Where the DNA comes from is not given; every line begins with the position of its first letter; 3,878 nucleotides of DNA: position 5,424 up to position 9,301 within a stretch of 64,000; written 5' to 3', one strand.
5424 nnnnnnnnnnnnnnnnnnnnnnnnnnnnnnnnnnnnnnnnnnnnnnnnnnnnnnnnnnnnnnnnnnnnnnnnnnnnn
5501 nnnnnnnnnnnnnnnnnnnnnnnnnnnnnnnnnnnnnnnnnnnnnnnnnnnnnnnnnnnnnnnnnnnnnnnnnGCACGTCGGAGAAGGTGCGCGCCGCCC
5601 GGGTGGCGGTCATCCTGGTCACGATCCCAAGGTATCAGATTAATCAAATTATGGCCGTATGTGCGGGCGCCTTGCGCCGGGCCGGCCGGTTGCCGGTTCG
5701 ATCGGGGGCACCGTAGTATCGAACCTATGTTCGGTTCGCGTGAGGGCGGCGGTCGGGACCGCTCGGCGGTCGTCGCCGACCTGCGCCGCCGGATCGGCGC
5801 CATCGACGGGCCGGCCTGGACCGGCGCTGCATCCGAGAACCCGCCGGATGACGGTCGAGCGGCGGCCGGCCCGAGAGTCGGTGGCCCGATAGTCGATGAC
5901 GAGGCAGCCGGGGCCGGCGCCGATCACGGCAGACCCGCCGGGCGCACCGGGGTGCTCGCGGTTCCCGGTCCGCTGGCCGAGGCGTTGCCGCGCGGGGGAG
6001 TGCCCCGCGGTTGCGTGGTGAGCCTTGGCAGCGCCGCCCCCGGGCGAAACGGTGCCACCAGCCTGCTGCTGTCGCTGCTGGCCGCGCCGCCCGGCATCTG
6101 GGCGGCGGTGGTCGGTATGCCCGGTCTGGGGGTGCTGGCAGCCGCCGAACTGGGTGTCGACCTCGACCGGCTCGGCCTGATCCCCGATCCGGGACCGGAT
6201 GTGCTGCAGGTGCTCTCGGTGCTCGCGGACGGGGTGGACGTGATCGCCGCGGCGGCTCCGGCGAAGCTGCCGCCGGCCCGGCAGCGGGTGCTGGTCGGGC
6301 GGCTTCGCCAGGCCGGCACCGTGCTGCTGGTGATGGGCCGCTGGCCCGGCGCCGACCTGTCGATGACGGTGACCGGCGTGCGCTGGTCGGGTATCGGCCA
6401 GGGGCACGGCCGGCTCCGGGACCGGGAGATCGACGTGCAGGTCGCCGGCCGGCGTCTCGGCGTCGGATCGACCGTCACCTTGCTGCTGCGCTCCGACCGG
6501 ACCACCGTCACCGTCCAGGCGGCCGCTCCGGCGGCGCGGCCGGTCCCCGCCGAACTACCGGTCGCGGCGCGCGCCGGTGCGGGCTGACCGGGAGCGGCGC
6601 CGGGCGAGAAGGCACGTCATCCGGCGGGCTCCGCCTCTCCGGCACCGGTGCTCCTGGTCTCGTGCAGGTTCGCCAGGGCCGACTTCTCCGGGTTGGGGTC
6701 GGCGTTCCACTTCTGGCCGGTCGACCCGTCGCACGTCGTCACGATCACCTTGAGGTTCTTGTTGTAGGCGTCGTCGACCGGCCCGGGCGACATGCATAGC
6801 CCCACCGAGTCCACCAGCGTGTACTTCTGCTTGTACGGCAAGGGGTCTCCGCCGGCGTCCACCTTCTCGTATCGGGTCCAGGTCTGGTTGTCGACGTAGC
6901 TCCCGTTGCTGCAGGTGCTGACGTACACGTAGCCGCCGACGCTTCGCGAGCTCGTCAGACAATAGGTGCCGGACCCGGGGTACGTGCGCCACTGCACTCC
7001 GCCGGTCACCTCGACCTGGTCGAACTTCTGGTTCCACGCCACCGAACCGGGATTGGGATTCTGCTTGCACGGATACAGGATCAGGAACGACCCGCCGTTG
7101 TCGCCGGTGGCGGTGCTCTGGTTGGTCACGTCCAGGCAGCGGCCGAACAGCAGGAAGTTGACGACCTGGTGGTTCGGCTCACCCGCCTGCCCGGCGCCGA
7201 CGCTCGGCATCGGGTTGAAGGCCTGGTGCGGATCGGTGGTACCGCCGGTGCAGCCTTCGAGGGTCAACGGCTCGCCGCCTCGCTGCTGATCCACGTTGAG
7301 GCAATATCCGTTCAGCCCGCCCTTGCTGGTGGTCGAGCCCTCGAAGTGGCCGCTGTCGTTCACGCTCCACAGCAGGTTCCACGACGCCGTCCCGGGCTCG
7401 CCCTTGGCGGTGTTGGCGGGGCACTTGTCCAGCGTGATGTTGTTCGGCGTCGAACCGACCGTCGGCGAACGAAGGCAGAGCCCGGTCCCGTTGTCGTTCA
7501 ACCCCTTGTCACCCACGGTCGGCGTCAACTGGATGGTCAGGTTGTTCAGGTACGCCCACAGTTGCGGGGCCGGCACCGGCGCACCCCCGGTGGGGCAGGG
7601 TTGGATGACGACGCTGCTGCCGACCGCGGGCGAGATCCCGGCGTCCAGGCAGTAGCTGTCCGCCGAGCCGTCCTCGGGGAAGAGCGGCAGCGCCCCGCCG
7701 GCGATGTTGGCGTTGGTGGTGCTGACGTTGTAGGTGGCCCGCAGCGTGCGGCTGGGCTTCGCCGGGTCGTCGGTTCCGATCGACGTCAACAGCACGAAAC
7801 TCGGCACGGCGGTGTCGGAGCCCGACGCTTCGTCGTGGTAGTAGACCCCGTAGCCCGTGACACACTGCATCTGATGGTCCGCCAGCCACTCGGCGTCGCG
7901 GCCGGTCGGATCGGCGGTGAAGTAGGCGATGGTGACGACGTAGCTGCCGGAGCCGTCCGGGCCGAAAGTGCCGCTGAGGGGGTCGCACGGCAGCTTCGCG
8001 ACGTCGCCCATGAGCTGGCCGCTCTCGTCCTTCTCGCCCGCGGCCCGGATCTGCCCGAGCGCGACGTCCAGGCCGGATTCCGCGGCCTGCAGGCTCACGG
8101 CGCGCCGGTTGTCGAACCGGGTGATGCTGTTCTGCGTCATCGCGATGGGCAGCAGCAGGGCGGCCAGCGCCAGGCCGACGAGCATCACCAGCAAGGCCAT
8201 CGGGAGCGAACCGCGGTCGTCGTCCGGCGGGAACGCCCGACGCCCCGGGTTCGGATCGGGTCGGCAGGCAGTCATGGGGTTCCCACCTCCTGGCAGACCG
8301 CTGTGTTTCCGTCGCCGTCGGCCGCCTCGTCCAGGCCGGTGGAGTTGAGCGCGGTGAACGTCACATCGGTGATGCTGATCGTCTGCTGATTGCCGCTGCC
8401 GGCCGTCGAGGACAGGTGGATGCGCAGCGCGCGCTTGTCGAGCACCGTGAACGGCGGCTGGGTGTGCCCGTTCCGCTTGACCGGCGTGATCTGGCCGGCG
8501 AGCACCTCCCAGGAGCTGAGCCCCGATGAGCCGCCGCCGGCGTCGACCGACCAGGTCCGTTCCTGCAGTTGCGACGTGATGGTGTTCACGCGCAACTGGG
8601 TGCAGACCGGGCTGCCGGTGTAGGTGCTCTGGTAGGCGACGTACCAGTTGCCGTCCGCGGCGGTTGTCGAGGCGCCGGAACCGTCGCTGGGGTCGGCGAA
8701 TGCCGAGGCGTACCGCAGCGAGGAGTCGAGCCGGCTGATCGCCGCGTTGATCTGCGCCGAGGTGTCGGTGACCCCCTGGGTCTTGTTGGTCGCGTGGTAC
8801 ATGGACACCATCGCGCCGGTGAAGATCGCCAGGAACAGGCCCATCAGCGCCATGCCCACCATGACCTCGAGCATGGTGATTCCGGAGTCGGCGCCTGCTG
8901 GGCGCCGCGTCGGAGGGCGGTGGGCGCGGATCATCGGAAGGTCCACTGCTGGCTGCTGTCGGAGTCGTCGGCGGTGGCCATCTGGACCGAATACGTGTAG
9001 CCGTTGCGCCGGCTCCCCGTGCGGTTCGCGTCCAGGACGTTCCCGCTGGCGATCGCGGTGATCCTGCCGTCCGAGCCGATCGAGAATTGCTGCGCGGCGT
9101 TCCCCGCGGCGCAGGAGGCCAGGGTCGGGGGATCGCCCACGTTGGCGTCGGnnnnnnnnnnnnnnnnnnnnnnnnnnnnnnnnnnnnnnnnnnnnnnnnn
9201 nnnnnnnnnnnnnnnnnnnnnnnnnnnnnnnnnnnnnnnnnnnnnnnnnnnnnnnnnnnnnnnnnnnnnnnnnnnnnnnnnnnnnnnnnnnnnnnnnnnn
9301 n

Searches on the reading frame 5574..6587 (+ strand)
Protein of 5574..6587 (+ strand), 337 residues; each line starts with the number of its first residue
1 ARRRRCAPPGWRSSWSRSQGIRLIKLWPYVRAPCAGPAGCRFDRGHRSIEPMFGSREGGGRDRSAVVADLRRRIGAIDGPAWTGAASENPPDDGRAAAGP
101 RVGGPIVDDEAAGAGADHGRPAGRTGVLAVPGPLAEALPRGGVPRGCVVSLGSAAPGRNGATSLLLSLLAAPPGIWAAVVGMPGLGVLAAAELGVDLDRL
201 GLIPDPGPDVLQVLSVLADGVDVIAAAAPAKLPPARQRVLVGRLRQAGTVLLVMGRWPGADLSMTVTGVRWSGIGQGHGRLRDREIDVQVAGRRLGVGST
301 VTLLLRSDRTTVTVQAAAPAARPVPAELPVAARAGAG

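Call 56: search_protein_families(library=pfam, proteins=[window:5574-6587:+], max_evalue=0.001)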
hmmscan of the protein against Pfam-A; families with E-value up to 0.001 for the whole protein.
window:5574-6587:+ (337 aa): 0 families

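Call 99: search_protein_families(library=pfam, proteins=[window:5727-6587:+], max_evalue=0.01)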
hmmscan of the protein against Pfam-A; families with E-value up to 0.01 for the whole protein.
window:5727-6587:+ (286 aa): 1 family
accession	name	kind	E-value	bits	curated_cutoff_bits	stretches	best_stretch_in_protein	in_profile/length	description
PF00154.27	RecA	-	0.0046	16.9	27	1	83-183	40-144/262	recA bacterial DNA recombination protein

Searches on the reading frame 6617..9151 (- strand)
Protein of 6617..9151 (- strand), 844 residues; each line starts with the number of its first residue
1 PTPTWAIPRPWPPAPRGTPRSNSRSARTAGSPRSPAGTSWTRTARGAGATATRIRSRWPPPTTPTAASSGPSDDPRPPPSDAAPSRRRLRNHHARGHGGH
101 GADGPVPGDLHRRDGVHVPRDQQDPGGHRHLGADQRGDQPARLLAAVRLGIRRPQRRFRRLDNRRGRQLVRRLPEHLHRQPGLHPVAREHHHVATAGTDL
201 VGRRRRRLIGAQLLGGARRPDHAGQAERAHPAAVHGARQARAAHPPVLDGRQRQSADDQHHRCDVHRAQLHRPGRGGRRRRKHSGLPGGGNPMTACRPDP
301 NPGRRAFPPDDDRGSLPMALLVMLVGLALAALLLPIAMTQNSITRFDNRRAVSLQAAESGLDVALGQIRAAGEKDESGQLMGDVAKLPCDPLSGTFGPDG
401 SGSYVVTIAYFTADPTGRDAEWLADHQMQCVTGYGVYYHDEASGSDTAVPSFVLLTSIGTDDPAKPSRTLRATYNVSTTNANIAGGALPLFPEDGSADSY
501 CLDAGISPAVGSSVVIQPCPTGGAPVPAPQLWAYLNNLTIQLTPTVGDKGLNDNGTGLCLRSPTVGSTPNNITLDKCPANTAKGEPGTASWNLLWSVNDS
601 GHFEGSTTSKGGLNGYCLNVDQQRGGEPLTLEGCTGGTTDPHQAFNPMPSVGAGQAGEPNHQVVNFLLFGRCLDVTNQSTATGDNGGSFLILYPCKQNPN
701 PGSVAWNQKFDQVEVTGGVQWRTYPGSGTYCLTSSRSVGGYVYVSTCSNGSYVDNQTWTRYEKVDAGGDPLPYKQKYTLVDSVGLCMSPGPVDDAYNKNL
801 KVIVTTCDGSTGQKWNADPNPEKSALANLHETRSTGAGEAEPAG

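Call 56: search_protein_families(library=pfam, proteins=[window:6617-9151:-], max_evalue=0.001)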
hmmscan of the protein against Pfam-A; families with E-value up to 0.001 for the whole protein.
window:6617-9151:- (844 aa): 1 family
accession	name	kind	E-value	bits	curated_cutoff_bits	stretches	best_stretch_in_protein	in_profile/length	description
PF00652.28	Ricin_B_lectin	-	1.2e-15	58.2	29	1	670-815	11-126/126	Ricin-type beta-trefoil lectin domain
